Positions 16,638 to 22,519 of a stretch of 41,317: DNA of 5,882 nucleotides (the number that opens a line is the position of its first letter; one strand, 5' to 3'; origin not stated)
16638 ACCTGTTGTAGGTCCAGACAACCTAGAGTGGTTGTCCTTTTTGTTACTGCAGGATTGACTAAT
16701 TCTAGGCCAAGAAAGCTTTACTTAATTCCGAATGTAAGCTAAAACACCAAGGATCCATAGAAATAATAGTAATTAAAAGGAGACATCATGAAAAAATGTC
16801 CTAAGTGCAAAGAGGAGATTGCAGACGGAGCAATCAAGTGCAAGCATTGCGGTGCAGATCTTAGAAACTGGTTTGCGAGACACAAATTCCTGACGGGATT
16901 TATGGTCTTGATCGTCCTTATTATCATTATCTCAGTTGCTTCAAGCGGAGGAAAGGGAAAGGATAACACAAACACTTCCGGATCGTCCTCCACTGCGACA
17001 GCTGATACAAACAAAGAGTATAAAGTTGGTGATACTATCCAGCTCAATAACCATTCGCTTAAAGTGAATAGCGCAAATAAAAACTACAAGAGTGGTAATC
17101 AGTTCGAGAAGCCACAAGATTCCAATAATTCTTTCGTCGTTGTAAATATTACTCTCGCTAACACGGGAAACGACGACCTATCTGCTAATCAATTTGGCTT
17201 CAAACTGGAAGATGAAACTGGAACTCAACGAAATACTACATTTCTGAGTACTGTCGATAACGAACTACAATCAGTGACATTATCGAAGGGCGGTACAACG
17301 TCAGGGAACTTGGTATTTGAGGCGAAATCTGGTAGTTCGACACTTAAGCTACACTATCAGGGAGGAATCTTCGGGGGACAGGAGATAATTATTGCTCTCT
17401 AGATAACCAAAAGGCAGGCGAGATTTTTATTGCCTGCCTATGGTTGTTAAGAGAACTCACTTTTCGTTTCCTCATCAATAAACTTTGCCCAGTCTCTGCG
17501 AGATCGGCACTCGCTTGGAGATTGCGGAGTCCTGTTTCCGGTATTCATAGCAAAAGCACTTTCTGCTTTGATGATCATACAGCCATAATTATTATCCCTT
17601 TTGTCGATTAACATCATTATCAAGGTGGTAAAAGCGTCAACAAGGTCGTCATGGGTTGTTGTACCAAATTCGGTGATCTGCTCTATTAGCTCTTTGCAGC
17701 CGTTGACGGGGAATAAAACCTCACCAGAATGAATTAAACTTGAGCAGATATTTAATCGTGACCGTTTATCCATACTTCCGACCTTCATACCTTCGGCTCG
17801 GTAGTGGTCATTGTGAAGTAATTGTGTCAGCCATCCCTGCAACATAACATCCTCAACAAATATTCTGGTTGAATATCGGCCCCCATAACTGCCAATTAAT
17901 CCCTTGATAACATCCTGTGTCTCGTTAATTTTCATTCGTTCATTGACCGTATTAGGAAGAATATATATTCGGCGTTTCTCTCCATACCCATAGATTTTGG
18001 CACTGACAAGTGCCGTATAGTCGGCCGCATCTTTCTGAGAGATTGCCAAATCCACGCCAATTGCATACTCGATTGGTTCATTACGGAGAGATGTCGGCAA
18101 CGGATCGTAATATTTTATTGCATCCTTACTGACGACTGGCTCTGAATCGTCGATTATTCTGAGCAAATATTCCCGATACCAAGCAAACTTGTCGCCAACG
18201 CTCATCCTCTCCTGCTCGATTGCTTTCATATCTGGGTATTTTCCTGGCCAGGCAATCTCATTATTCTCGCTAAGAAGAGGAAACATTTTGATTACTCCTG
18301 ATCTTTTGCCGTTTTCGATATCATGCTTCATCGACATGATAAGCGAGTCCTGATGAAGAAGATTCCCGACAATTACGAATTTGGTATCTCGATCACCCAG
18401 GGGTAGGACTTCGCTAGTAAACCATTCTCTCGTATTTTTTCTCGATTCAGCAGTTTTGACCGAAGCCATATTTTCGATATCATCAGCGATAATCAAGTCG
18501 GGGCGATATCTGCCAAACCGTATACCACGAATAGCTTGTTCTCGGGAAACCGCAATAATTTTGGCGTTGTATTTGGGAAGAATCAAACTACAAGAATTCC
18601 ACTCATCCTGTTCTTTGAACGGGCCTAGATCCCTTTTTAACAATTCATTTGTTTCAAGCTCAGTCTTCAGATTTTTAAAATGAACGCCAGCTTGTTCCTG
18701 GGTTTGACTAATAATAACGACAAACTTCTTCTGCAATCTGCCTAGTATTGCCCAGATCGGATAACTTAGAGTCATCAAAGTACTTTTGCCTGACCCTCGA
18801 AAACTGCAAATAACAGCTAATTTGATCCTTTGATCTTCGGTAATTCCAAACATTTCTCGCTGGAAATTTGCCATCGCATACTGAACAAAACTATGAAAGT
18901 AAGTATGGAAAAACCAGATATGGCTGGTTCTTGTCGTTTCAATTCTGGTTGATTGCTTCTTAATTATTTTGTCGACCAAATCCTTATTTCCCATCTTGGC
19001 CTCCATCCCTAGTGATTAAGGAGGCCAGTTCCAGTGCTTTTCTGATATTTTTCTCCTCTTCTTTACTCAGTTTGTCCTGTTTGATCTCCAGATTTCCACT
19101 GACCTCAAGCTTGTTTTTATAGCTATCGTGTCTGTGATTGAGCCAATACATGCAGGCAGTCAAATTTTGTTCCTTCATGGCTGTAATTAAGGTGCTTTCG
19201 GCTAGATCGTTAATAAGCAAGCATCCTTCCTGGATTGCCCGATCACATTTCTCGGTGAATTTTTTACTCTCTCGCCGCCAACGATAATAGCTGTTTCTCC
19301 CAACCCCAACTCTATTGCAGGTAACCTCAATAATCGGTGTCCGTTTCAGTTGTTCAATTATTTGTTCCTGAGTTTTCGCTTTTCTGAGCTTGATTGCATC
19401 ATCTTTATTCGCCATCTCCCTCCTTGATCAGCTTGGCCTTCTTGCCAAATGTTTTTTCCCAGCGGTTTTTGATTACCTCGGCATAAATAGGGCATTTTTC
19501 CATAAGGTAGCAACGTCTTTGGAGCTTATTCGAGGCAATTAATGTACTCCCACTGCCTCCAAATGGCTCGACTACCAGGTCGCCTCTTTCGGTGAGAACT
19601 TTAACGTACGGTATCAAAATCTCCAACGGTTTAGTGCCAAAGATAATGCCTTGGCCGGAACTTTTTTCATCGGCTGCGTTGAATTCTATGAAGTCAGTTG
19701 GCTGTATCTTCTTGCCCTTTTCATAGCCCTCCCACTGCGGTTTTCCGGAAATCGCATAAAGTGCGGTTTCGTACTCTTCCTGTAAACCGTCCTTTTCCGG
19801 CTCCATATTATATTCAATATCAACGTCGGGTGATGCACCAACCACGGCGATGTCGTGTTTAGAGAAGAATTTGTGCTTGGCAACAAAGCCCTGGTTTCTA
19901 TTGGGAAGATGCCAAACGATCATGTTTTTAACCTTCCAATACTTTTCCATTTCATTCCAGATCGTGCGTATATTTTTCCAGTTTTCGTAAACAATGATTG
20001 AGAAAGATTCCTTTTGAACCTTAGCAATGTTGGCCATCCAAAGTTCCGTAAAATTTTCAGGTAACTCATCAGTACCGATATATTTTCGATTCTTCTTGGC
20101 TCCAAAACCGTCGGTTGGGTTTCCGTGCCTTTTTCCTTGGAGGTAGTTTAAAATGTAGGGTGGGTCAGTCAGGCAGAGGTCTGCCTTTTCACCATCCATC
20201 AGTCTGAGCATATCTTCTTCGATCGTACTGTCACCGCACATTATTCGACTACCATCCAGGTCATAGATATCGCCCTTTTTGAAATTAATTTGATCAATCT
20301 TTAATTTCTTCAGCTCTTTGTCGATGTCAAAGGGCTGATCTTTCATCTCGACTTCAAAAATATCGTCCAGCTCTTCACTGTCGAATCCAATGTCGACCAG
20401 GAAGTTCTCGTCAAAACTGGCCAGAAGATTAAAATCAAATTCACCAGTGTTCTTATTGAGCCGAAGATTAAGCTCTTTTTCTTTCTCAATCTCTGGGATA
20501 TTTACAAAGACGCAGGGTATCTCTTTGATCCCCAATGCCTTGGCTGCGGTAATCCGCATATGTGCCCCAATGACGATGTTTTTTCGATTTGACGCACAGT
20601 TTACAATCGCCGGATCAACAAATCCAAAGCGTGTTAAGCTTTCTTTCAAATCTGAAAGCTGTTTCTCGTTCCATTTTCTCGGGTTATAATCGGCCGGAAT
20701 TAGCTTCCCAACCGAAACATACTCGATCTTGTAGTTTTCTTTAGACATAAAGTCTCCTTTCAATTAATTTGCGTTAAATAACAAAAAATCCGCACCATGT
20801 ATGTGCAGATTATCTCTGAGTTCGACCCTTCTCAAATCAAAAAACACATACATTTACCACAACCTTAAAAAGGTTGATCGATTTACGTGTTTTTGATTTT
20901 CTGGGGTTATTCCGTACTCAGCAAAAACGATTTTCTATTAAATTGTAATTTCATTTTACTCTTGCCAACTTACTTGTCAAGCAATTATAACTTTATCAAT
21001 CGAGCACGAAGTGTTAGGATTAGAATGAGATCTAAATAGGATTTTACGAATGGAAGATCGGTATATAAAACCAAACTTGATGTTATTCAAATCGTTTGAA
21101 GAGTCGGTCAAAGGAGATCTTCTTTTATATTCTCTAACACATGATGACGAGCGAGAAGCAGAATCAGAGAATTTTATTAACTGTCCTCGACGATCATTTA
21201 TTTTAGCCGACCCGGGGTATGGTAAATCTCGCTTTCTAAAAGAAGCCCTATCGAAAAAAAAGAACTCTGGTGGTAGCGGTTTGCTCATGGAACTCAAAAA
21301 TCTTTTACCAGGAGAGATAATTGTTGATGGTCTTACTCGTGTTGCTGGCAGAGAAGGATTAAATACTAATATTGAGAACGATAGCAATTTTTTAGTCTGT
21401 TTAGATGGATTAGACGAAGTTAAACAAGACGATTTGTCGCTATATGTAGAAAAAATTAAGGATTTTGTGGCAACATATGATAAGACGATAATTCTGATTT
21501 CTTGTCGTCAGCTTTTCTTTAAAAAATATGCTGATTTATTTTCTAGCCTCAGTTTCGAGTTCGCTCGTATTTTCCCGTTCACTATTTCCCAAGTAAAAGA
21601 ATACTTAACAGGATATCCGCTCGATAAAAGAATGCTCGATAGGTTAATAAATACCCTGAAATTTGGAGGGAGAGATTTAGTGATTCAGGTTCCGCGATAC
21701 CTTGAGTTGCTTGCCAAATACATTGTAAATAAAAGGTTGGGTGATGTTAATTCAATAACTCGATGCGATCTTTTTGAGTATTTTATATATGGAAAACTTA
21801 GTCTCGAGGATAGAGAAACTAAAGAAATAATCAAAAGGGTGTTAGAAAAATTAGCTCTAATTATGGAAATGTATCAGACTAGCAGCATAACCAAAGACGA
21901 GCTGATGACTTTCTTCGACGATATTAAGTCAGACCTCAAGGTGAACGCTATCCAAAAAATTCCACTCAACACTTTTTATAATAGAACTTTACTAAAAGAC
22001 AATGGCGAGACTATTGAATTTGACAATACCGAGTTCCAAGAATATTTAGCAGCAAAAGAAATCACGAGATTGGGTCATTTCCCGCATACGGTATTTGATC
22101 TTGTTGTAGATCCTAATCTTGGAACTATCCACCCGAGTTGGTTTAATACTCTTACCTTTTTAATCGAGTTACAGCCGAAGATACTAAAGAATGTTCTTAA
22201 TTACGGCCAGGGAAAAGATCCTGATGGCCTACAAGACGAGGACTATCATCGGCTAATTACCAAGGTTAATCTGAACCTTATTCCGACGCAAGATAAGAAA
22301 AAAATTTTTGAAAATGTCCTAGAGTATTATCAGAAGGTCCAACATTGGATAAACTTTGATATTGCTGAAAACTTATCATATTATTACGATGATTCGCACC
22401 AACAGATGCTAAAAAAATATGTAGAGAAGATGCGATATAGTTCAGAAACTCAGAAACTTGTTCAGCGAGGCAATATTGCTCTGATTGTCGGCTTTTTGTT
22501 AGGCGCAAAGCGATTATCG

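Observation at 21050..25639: Candidate anti-phage module: NACHT/STAND NTPase + small 3-TM protein + tiny acidic ORF, embedded among phage genes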

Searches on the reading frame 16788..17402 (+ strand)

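Call 36: search_protein_families(library=pfam, proteins=[window:16788-17402:+], max_evalue=0.01)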
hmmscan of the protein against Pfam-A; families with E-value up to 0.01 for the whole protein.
window:16788-17402:+ (204 aa): 5 families
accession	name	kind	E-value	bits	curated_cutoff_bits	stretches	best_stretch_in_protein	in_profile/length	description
PF11611.13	DUF4352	-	8.8e-23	81.3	25.9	1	78-200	1-122/122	Domain of unknown function (DUF4352)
PF13248.11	Zn_ribbon_3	-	8.6e-08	31.8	27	1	1-25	2-26/26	zinc-ribbon domain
PF13240.11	Zn_Ribbon_1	-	3e-05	24.1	25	1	3-25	1-23/23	zinc-ribbon domain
PF12773.13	DZR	-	0.00013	22.5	27.3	1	4-26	1-23/45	Double zinc ribbon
PF25184.1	YxzE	-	0.0096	17.4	40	0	34-73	4-43/65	YxzE-like putative bacteriocin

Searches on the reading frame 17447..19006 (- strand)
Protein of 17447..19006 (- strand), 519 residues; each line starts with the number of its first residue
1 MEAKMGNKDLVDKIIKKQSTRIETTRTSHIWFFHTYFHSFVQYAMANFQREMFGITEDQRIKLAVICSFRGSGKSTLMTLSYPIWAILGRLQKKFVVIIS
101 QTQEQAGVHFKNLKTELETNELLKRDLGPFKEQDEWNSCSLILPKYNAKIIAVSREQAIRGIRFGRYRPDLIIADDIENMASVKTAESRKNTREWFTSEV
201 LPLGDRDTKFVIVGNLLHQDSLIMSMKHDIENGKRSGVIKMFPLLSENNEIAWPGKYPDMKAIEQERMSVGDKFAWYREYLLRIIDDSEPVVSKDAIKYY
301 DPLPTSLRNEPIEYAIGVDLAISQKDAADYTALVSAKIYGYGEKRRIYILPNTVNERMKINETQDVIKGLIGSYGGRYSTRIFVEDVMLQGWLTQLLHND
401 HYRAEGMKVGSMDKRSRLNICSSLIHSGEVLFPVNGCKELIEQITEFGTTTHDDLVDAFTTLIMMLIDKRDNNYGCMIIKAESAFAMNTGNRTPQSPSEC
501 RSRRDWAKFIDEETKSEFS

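Call 3: search_protein_families(library=pfam, proteins=[window:17447-19006:-], max_evalue=0.1)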
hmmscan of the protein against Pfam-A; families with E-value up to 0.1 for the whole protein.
window:17447-19006:- (519 aa): 2 families
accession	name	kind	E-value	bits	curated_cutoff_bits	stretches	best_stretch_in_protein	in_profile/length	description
PF17289.8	Terminase_6C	-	7.9e-06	26.4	22.6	1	316-465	1-154/155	Terminase RNaseH-like domain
PF03354.21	TerL_ATPase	-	0.013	15.6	23.7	0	216-262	85-127/178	Terminase large subunit, ATPase domain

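Call 96: search_dna_similar(query=window:17447-19003:-, collection=phages, mode=protein, max_rows=8)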
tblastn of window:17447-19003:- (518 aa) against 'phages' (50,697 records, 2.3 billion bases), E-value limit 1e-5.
Records with a match: 183; places in all: 183; records where one place covers at least 80% of the query: 16.
Best place of each record, by identity: <60% 183.
By first word of the organism name: Pseudomonas 70; Bacteriophage 17; Paenibacillus 13; Bacillus 12; Leptospira 5; Ruegeria 5; Alteromonas 5; Microbacterium 4; Sulfitobacter 4; Burkholderia 4; and 26 more.
By host as written in the record: Pseudomonas aeruginosa 29; - 28; Pseudomonas aeruginosa PA14 17; Paenibacillus larvae 11; Ruegeria pomeroyi DSS-3 6; Alteromonas macleodii str. 'Balearic Sea AD45' 5; Helicobacter pullorum 3; Bacillus alcalophilus CGMCC 1.3604 3; and 60 more.
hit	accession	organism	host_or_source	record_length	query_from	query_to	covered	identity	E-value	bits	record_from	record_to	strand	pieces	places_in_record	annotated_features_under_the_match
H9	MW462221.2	Campylobacter phage CAM-P21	Campylobacter coli CAN 10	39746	10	464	88%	25.8%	5e-13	78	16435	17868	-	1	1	hypothetical protein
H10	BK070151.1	Bacteriophage sp.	Helicobacter sp. 13S00477-4 genome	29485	15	474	89%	24.9%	4e-15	85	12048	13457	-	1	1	hypothetical protein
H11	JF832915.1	Haemophilus phage SuMu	Haemophilus parasuis 34086b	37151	30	461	83%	25.9%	3e-17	92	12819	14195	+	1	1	terminase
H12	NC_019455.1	Haemophilus phage SuMu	Haemophilus parasuis 34086b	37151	30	461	83%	25.9%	3e-17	92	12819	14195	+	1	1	terminase large subunit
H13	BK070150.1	Bacteriophage sp.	Helicobacter sp. 12S02232-10 genome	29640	17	457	85%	24.9%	1e-13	80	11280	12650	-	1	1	hypothetical protein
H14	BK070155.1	Bacteriophage sp.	Helicobacter trogontum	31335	15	457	86%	24.7%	7e-11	71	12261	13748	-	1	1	Phage protein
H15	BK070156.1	Bacteriophage sp.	Helicobacter trogontum ATCC 700114 ...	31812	15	457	86%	24.7%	7e-11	71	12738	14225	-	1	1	hypothetical protein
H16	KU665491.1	Bacillus phage Mgbh1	Bacillus sp. MGK1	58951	44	458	80%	26.3%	1e-19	99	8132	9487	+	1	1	hypothetical protein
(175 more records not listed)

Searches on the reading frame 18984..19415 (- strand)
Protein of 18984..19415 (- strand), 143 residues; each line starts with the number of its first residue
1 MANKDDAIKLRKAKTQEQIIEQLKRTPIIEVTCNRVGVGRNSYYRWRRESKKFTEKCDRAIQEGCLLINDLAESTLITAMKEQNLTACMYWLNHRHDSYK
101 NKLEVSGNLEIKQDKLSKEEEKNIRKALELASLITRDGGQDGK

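Call 3: search_protein_families(library=pfam, proteins=[window:18984-19415:-], max_evalue=0.1)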
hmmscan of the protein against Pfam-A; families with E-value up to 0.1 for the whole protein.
window:18984-19415:- (143 aa): 2 families
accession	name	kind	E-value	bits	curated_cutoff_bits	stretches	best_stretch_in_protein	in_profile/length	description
PF13022.12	HTH_Tnp_1_2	-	3.6e-05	24.3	27.9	1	1-116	1-116/122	Helix-turn-helix of insertion element transposase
PF01527.26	HTH_Tnp_1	-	0.0023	18.5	24.1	1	17-51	10-48/75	Transposase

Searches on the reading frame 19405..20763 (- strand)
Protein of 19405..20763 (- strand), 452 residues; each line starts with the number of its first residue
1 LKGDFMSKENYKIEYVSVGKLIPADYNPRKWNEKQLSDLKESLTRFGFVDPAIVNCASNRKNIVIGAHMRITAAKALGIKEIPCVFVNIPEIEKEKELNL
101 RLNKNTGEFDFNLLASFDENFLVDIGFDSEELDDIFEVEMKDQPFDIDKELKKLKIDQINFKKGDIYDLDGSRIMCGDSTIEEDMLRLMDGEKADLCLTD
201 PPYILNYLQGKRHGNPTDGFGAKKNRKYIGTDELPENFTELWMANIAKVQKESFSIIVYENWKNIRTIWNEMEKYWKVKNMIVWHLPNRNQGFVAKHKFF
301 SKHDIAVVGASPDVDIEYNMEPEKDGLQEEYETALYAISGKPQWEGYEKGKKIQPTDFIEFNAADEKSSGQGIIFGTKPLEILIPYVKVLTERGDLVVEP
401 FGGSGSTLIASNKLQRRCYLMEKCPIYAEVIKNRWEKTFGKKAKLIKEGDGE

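Call 3: search_protein_families(library=pfam, proteins=[window:19405-20763:-], max_evalue=0.1)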
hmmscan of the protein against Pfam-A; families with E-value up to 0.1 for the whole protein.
window:19405-20763:- (452 aa): 2 families
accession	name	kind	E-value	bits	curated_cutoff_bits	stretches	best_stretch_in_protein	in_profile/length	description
PF01555.25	N6_N4_Mtase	-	2.4e-18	67.4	26.7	1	195-432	2-220/221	DNA methylase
PF02195.25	ParB_N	-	1.9e-08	34.7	26.3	1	13-92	3-83/95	ParB N-terminal domain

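Call 4: search_protein_families(library=padloc, proteins=[window:19405-20763:-], max_evalue=0.1)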
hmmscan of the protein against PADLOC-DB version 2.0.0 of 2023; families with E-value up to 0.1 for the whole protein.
window:19405-20763:- (452 aa): 40 families (the best 25 are shown)
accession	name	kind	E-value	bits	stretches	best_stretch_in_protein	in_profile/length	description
PDLC03229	MTase_II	-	1.1e-52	177.3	2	11-248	8-247/436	Type II methyltransferase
PDLC03371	MTase_II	-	4.5e-28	96.5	1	184-438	20-255/260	Type II methyltransferase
PDLC03308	MTase_II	-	2.6e-17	61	2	26-293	25-289/419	Type II methyltransferase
PDLC03299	MTase_II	-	3.5e-16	57.6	1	169-436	12-258/296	Type II methyltransferase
PDLC03216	MTase_II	-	6.2e-16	56.3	2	172-356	12-196/364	Type II methyltransferase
PDLC03738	oMTase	-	2.2e-12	44.4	1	178-437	21-267/376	orphan methyltransferase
PDLC03339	MTase_II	-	1.6e-11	41.6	1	377-449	213-285/399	Type II methyltransferase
PDLC03387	MTase_II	-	1.7e-10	38.5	1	273-441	137-281/289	Type II methyltransferase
PDLC03320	MTase_II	-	4.4e-10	37.2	1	183-438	42-277/289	Type II methyltransferase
PDLC03228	MTase_II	-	2e-09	35.6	1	369-435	139-205/227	Type II methyltransferase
PDLC03353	MTase_II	-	2.7e-09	34.9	1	379-436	194-251/260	Type II methyltransferase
PDLC03265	MTase_II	-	1.5e-08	32.5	1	376-435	269-328/333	Type II methyltransferase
PDLC03354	MTase_II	-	2.3e-08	31.5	1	349-440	303-387/425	Type II methyltransferase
PDLC03238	MTase_II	-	1.1e-06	26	1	379-444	309-372/428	Type II methyltransferase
PDLC03241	MTase_II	-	1.5e-06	25.4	1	357-442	358-440/447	Type II methyltransferase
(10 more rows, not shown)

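Call 5: search_protein_families(library=ncbifam, proteins=[window:19405-20763:-], max_evalue=0.1)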
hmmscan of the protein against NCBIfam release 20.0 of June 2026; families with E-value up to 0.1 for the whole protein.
window:19405-20763:- (452 aa): 8 families
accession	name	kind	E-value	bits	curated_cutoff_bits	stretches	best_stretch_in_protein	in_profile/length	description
NF050803.1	DnaMtaseCcrMCaul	equivalog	1.2e-13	50.8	830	2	174-356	6-188/350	adenine-specific DNA-methyltransferase CcrM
TIGR04285.1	nucleoid_noc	exception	7.4e-09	35.3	315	1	13-91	2-80/255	nucleoid occlusion protein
NF010253.0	PRK13699.1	subfamily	4.3e-08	33.1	244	1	367-429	137-199/226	DNA methyltransferase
TIGR00180.1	parB_part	domain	1.9e-06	27.7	58.45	1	19-104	11-98/186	ParB/RepB/Spo0J family partition protein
NF008572.0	PRK11524.1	equivalog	1.2e-05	24.6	292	1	171-422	14-243/294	adenine-specific DNA-methyltransferase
NF053625.1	SerKinSerKArch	equivalog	0.0016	17.7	380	1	30-88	29-89/244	ADP-dependent L-serine kinase SerK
TIGR03734.1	PRTRC_parB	hypoth_equivalog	0.018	13.6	278.6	1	25-95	5-77/555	PRTRC system ParB family protein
NF000477.1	NshR_TsnR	equivalog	0.067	12.6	425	0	127-175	79-127/266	NshR/TsnR family 23S rRNA methyltransferase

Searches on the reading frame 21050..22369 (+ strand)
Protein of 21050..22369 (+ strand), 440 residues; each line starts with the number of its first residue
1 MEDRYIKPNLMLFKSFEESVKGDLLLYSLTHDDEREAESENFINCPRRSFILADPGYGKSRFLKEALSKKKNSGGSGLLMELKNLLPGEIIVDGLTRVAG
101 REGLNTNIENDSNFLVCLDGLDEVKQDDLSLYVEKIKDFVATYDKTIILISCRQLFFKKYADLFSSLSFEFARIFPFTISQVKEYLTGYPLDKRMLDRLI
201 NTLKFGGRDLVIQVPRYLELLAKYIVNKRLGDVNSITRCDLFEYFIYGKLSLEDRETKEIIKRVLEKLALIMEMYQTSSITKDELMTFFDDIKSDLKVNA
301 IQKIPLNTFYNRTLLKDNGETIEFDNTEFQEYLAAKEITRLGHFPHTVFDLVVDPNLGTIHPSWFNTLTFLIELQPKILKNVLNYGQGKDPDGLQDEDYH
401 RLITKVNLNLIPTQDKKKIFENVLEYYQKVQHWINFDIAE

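Call 48: predict_structure(alignment_id=A3)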
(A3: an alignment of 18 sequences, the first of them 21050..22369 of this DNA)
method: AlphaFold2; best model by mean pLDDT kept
length: 440 residues; sequences in the alignment: 18
mean_pLDDT: 81.1   pTM: 0.79
mean pLDDT of the five models: 81.1, 80.3, 80.1, 79.4, 78.4
residues with pLDDT >= 90: 101; 70-90: 259; 50-70: 63; < 50: 17
segments of 3 or more residues with pLDDT < 50: 27-41
pLDDT, mean of each block of 10 residues (from residue 1): 74 88 57 41 73 88 92 92 92 92 79 94 88 95 94 89 89 88 87 86 74 88 81 78 82 70 88 84 77 59 66 69 82 91 75 75 86 87 71 71 80 88 89 83
secondary structure, 60 per line:
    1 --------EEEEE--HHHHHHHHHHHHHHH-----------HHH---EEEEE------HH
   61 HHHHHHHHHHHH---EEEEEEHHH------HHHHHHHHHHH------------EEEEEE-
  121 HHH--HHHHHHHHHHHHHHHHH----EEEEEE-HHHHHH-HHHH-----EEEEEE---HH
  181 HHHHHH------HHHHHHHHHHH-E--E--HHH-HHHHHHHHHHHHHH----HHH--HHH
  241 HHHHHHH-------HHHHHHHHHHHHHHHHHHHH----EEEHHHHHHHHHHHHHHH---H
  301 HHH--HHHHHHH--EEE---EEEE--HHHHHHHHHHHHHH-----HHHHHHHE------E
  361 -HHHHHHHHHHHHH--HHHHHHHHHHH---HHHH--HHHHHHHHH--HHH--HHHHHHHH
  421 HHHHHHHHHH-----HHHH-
elements in order: E9-13 H16-30 E48-52 H59-72 E76-81 H91-101 E114-119 H126-142 E147-152 H154-159 H161-164 E170-175 H179-186 H193-203 H215-228 H238-247 H255-274 E279-281 H282-296 H300-303 H306-312 E315-317 E321-324 H327-340 H346-352 H362-374 H377-387 H391-394 H397-405 H413-430 H436-439
